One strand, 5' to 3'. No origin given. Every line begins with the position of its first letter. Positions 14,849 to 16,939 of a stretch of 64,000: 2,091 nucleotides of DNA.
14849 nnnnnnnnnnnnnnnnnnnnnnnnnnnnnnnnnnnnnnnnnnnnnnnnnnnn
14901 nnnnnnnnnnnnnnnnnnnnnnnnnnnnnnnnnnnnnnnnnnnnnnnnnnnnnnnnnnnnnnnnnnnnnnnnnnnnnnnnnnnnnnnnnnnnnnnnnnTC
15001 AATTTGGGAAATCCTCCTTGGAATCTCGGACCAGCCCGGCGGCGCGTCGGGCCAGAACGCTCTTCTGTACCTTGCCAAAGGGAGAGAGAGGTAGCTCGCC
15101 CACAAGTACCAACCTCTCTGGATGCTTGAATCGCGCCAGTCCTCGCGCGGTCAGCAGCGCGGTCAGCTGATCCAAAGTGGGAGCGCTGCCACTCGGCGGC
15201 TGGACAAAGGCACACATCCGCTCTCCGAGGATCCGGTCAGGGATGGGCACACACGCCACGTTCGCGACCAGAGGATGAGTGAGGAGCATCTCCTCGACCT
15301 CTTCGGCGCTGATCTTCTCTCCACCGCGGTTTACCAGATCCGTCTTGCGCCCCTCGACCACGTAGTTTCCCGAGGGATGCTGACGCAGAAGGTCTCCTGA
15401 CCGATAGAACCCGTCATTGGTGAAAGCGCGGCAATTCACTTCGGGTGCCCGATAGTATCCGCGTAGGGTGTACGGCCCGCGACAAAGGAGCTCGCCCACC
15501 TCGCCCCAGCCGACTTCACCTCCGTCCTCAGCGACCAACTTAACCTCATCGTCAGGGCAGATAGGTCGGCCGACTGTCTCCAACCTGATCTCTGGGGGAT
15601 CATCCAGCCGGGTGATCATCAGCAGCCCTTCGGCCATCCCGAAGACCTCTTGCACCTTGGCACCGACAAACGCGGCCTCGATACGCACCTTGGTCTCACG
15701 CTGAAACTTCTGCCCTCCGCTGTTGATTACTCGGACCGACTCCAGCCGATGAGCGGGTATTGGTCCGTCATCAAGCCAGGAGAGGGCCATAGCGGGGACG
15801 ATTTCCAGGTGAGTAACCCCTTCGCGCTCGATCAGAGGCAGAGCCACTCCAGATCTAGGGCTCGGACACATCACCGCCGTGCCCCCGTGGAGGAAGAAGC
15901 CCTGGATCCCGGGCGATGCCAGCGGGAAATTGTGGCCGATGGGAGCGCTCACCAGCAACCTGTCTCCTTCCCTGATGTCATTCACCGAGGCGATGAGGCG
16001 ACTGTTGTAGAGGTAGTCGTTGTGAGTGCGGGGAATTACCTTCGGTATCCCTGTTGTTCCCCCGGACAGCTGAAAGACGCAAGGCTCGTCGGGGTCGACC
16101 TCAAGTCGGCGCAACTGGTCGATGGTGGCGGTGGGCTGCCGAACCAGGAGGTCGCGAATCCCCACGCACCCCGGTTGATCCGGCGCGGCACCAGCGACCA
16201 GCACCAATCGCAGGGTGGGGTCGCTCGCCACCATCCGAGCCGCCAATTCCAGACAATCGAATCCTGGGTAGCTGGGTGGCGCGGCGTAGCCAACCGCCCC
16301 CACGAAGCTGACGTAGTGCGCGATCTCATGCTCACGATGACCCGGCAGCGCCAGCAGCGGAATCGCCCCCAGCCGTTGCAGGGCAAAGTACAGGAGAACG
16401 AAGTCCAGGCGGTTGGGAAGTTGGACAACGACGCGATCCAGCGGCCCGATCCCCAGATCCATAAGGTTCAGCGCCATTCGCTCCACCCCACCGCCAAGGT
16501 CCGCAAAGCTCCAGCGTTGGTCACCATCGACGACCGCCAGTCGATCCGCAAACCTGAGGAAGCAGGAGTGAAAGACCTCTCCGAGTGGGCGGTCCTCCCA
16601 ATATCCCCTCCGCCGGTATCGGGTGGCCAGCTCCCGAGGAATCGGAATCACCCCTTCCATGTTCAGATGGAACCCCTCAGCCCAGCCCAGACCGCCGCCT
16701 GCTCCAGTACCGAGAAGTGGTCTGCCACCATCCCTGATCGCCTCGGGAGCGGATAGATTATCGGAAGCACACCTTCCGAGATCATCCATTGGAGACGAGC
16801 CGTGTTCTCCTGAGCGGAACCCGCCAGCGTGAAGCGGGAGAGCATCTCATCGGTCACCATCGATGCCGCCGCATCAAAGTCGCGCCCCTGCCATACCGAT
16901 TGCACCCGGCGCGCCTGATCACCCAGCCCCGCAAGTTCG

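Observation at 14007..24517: A roughly 10.5 kb single-strand operon coupling a Liv-type ABC importer to a TPP enzyme, an LLM oxidoreductase, an aryl-AMP ligase and an amidohydrolase-2: putative aromatic or organic acid uptake and activation pathway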

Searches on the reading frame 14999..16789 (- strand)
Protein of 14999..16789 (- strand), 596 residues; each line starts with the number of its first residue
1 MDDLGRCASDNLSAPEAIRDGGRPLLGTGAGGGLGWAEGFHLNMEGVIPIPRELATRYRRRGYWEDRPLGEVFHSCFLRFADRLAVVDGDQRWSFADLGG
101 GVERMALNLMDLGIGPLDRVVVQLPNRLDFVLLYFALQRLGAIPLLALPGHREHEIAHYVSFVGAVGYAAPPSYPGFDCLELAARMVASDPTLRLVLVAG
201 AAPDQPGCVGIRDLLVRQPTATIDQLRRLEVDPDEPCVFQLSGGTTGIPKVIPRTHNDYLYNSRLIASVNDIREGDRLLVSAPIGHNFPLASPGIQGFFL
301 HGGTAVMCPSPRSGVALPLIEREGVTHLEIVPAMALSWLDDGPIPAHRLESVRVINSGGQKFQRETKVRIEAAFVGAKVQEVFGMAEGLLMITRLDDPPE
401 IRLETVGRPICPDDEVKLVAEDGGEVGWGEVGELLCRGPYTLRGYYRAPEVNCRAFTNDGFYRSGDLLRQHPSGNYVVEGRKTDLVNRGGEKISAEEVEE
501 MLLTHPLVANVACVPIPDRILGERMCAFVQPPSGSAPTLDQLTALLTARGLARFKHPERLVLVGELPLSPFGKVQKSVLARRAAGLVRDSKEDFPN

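Call 4: search_protein_families(library=pfam, proteins=[window:14999-16789:-])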
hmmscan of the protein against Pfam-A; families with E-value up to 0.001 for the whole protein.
window:14999-16789:- (596 aa): 2 families
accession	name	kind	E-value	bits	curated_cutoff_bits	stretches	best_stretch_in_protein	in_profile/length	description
PF00501.34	AMP-binding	-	1.8e-60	205.2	29.9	1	79-446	7-384/384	AMP-binding enzyme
PF13193.12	AMP-binding_C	-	2.6e-12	47.9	24.5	1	497-573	1-76/76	AMP-binding enzyme C-terminal domain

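Call 5: search_protein_families(library=ncbifam, proteins=[window:14999-16789:-])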
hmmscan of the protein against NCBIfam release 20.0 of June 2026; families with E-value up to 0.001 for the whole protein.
window:14999-16789:- (596 aa): 98 families (the best 25 are shown)
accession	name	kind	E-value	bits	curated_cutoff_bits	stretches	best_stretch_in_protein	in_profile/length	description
TIGR02275.1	DHB_AMP_lig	equivalog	1.3e-149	498.8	723.55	1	49-579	5-525/526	(2,3-dihydroxybenzoyl)adenylate synthase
NF008192.1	PRK10946.1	equivalog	1.3e-136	456.1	783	1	50-582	7-528/534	(2,3-dihydroxybenzoyl)adenylate synthase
NF004758.0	PRK06087.1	equivalog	4.3e-77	259.8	736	1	53-582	10-534/548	medium-chain fatty-acid--CoA ligase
NF009233.0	PRK12583.1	subfamily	3.6e-70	236.9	832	1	68-583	19-550/558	fatty acid CoA ligase family protein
TIGR03208.1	cyc_hxne_CoA_lg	equivalog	4.3e-70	237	792.3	1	60-578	15-535/538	cyclohexanecarboxylate-CoA ligase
NF004837.0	PRK06187.1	subfamily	1.8e-67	227.8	476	1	71-583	12-522/531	long-chain-fatty-acid--CoA ligase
NF005676.0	PRK07470.1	equivalog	3.8e-57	194.1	774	1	72-581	25-527/544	acyl-CoA synthetase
NF006182.0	PRK08316.1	subfamily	5.1e-57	193.5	663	1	69-582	13-516/523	fatty acyl-CoA synthetase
NF005801.1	PRK07656.1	equivalog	1.2e-55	189.1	657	1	73-579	7-499/500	FadD3 family acyl-CoA ligase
NF004814.0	PRK06164.1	equivalog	4e-55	187.4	677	1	82-589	25-536/540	acyl-CoA synthetase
NF005714.0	PRK07529.1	subfamily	6.9e-51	173.3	632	1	85-584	56-577/640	acyl-CoA synthetase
NF005702.0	PRK07514.1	subfamily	1.3e-50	172.2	558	1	87-585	24-502/506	malonyl-CoA synthase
NF006181.0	PRK08314.1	subfamily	4.1e-47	160.7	705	1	78-581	35-552/563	long-chain-fatty-acid--CoA ligase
NF004511.1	PRK05852.1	equivalog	8.6e-47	159.9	650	1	84-582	18-503/505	FadD7 family fatty acid--CoA ligase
NF006572.0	PRK09088.1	equivalog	6e-46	157.1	696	2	218-582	124-486/491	acyl-CoA synthetase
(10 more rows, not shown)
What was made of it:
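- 14999..16660 (-): LIG1: carrier-independent DhbE-like aryl-acid adenylating ligase, presumably a CoA ligase (clade A). DHB_AMP_lig scores 499 against a cut-off of 724 (call 5).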

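Call 7: search_solved_structures(query=window:14999-16660:-, max_evalue=1e-20)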
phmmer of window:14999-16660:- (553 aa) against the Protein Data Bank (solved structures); distinct sequences matched with E-value up to 1e-20: 69 (the best 60 are shown).
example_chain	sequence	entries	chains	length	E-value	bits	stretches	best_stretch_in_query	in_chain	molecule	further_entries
5wm2_A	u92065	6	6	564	7.6e-147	493.4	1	2-546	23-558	Salicylate-AMP ligase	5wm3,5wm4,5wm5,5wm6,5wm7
1md9_A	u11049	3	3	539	9.2e-137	460.1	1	2-537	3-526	2,3-dihydroxybenzoate-AMP ligase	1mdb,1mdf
6e8o_A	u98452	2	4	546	1.1e-136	459.9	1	2-541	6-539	2,3-dihydroxybenzoate-AMP ligase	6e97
7tyb_A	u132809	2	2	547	2.7e-126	425.6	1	8-539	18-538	Pyochelin biosynthesis protein PchD | Pyochelin biosynthesis salicyl-AMP ligase PchD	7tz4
5kei_A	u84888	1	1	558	8.1e-119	400.9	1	2-542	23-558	2,3-dihydroxybenzoate-AMP ligase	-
3rg2_A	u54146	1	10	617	3.9e-111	375.6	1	8-541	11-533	Enterobactin synthase component E (entE), 2,3-dihydro-2,3-dihydroxybenzoate synthetase, is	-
4iz6_A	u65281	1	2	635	4.2e-111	375.4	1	8-541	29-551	Enterobactin synthase component E, Isochorismatase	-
6iyk_A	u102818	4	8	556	2e-110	373.2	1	8-539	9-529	2,3-dihydroxybenzoate-AMP ligase component of enterobactin synthase multienzyme complex | Enterobactin synthase component E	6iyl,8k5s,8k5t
3o82_A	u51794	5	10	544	1.3e-103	350.8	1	10-536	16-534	Peptide arylation enzyme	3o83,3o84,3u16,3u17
9my5_B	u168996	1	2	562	5.2e-103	348.7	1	10-536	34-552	(2,3-dihydroxybenzoyl)adenylate synthase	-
9my7_B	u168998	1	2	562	1.3e-102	347.4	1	10-536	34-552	(2,3-dihydroxybenzoyl)adenylate synthase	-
9my6_B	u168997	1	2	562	2.5e-102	346.4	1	10-536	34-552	(2,3-dihydroxybenzoyl)adenylate synthase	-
9bhy_A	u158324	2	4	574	2.8e-90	306.7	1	3-535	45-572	2,3-dihydroxybenzoate-AMP ligase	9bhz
5bsw_A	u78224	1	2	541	2.3e-41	145.2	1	34-543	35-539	4-coumarate--CoA ligase 2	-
5ie0_A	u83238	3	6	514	4.5e-41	144.2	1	31-538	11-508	Oxalate--CoA ligase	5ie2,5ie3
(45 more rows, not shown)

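Call 11: find_homologous_proteins(query=window:14999-16660:-, max_evalue=1e-30)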
Query window:14999-16660:- (553 aa): 8000 proteins with E <= 1e-30 among 8000 candidates; the best 120 are listed.
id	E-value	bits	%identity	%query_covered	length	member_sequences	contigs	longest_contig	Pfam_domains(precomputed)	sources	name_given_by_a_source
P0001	0.0e+0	1219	97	100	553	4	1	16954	PF00501.35,PF13193.13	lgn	-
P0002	0.0e+0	1021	82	100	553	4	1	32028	PF00501.35,PF13193.13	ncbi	ncbi:MAG: (2,3-dihydroxybenzoyl)adenylate synthase [Candidatus Dormibacteria bacterium]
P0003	4.7e-276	935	75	97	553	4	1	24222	PF00501.35,PF13193.13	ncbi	ncbi:MAG: (2,3-dihydroxybenzoyl)adenylate synthase [Candidatus Dormibacteria bacterium]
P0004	1.8e-273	926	75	97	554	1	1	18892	PF00501.35,PF13193.13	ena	-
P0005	3.5e-263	892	74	100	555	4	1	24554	PF00501.35,PF13193.13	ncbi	-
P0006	1.7e-262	890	72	99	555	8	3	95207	PF00501.35,PF13193.13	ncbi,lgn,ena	ncbi:MAG: (2,3-dihydroxybenzoyl)adenylate synthase [Candidatus Dormibacteria bacterium]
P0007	2.9e-259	879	72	100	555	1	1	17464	PF00501.35,PF13193.13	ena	-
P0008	1.1e-256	871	72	99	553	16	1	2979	PF00501.35,PF13193.13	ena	-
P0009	3.1e-255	866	71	99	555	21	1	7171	PF00501.35,PF13193.13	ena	-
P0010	1.0e-251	855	71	98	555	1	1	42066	PF00501.35,PF13193.13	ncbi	-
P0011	1.4e-230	785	66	98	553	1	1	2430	PF00501.35,PF13193.13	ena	-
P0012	3.4e-229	780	65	99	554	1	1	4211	PF00501.35,PF13193.13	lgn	-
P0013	2.0e-227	774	66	97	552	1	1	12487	PF00501.35,PF13193.13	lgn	-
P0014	2.9e-226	771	65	98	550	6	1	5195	PF00501.35,PF13193.13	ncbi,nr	ncbi:MAG TPA: AMP-binding protein [Acidimicrobiales bacterium]|nr:AMP-binding protein [Acidimicrobia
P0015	3.8e-226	770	66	98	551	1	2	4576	PF00501.35,PF13193.13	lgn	-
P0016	9.4e-225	766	64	98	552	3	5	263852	PF00501.35,PF13193.13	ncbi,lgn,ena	-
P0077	7.5e-204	697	58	99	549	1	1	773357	PF00501.35,PF13193.13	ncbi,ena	-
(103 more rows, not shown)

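Call 12: find_encoding_contigs(protein=P0002, flank=10000, max_places=2)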
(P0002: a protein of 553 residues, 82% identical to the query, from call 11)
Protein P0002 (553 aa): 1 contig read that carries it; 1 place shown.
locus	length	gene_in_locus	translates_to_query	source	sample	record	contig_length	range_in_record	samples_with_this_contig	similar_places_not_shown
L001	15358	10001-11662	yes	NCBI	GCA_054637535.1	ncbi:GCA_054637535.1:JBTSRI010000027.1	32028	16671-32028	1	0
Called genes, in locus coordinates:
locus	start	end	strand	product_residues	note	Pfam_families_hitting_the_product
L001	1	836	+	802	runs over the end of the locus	PF01588:tRNA_bind, PF03483:B3_4, PF03484:B5, PF17759:tRNA_synthFbeta, PF03147:FDX-ACB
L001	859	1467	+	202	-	PF02245:Pur_DNA_glyco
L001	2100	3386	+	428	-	PF13458:Peripla_BP_6, PF01094:ANF_receptor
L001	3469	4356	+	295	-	PF02653:BPD_transp_2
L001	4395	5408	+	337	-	PF02653:BPD_transp_2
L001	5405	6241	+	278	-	PF00005:ABC_tran, PF13304:AAA_21 (faint)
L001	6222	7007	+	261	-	PF00005:ABC_tran, PF02463:SMC_N (faint), PF13304:AAA_21 (faint)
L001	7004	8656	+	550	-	PF02776:TPP_enzyme_N, PF00205:TPP_enzyme_M, PF02775:TPP_enzyme_C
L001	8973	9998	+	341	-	PF00296:Bac_luciferase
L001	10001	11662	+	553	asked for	PF00501:AMP-binding, PF13193:AMP-binding_C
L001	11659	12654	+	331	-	PF04909:Amidohydro_2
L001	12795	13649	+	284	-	PF01978:TrmB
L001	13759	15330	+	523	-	PF00501:AMP-binding, PF13193:AMP-binding_C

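Call 13: find_encoding_contigs(protein=P0016, flank=10000, max_places=2)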
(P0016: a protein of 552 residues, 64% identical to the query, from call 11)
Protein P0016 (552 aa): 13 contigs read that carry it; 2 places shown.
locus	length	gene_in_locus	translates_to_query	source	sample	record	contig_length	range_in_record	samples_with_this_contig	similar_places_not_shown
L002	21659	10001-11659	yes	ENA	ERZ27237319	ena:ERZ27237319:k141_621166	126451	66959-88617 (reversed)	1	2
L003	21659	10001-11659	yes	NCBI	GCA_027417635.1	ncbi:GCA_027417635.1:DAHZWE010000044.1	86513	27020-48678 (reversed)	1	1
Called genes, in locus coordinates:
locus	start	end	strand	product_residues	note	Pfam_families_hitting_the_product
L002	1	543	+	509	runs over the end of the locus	PF00171:Aldedh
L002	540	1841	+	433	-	PF13458:Peripla_BP_6, PF13433:Peripla_BP_5 (weak), PF01094:ANF_receptor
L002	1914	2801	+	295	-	PF02653:BPD_transp_2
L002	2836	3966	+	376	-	PF02653:BPD_transp_2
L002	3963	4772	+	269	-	PF00005:ABC_tran, PF13304:AAA_21 (faint), PF12399:BCA_ABC_TP_C (weak)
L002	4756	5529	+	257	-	PF00005:ABC_tran, PF13304:AAA_21 (faint)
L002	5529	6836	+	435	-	PF00355:Rieske, PF00848:Ring_hydroxyl_A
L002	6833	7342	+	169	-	PF13577:SnoaL_4, PF00866:Ring_hydroxyl_B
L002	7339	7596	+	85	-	-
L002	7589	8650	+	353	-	PF02900:LigB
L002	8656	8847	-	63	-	PF01361:Tautomerase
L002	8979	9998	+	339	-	PF00296:Bac_luciferase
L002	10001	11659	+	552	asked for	PF00501:AMP-binding, PF13193:AMP-binding_C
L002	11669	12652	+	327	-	PF04909:Amidohydro_2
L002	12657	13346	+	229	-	PF00596:Aldolase_II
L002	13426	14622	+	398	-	PF00108:Thiolase_N, PF00109:ketoacyl-synt (weak), PF02803:Thiolase_C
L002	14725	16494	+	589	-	PF02129:Peptidase_S15, PF00326:Peptidase_S9 (weak), PF08530:PepX_C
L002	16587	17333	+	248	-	PF00106:adh_short, PF08659:KR, PF13561:adh_short_C2, PF23441:SDR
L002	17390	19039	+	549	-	PF00501:AMP-binding, PF13193:AMP-binding_C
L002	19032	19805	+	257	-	PF00378:ECH_1, PF16113:ECH_2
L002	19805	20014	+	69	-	-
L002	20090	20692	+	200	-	-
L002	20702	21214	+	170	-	PF25087:GMPPB_C (faint), PF25084:LbH_EIF2B (weak), PF00132:Hexapep (weak)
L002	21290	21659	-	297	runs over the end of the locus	PF01978:TrmB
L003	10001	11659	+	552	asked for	PF00501:AMP-binding, PF13193:AMP-binding_C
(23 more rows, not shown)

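Call 14: find_encoding_contigs(protein=P0077, flank=10000, max_places=2)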
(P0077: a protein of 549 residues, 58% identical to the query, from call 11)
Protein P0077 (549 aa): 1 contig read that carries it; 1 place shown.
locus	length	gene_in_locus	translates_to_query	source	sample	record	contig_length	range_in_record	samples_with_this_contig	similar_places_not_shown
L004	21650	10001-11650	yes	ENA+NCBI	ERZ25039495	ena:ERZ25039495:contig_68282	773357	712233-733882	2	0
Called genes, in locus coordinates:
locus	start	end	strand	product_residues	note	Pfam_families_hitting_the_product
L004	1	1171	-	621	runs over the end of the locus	PF01315:Ald_Xan_dh_C, PF02738:MoCoBD_1, PF20256:MoCoBD_2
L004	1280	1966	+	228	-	PF03807:F420_oxidored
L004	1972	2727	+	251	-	PF01996:F420_ligase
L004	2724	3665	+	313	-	PF01933:CofD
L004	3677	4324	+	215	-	PF01983:CofC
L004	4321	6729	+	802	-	PF04055:Radical_SAM, PF19288:CofH_C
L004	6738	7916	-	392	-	PF01548:DEDD_Tnp_IS110, PF02371:Transposase_20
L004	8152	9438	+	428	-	PF01494:FAD_binding_3, PF22607:FAD_binding-like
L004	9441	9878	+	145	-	PF00903:Glyoxalase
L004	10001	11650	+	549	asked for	PF00501:AMP-binding, PF13193:AMP-binding_C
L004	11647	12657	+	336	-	PF00296:Bac_luciferase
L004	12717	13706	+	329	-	PF09084:NMT1, PF12974:Phosphonate-bd (weak)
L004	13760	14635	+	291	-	PF02668:TauD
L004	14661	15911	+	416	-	PF06500:FrsA-like, PF01738:DLH (faint), PF00326:Peptidase_S9, PF12146:Hydrolase_4 (faint)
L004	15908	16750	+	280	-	PF13452:FAS1_DH_region, PF27832:Htd2 (faint)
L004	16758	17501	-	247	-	PF06242:TrcR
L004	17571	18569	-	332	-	PF08240:ADH_N, PF00107:ADH_zinc_N, PF13602:ADH_zinc_N_2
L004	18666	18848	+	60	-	PF06698:DUF1192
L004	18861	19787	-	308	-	PF04055:Radical_SAM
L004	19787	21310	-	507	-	PF02737:3HCDH_N, PF00725:3HCDH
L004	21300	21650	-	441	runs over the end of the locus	PF00202:Aminotran_3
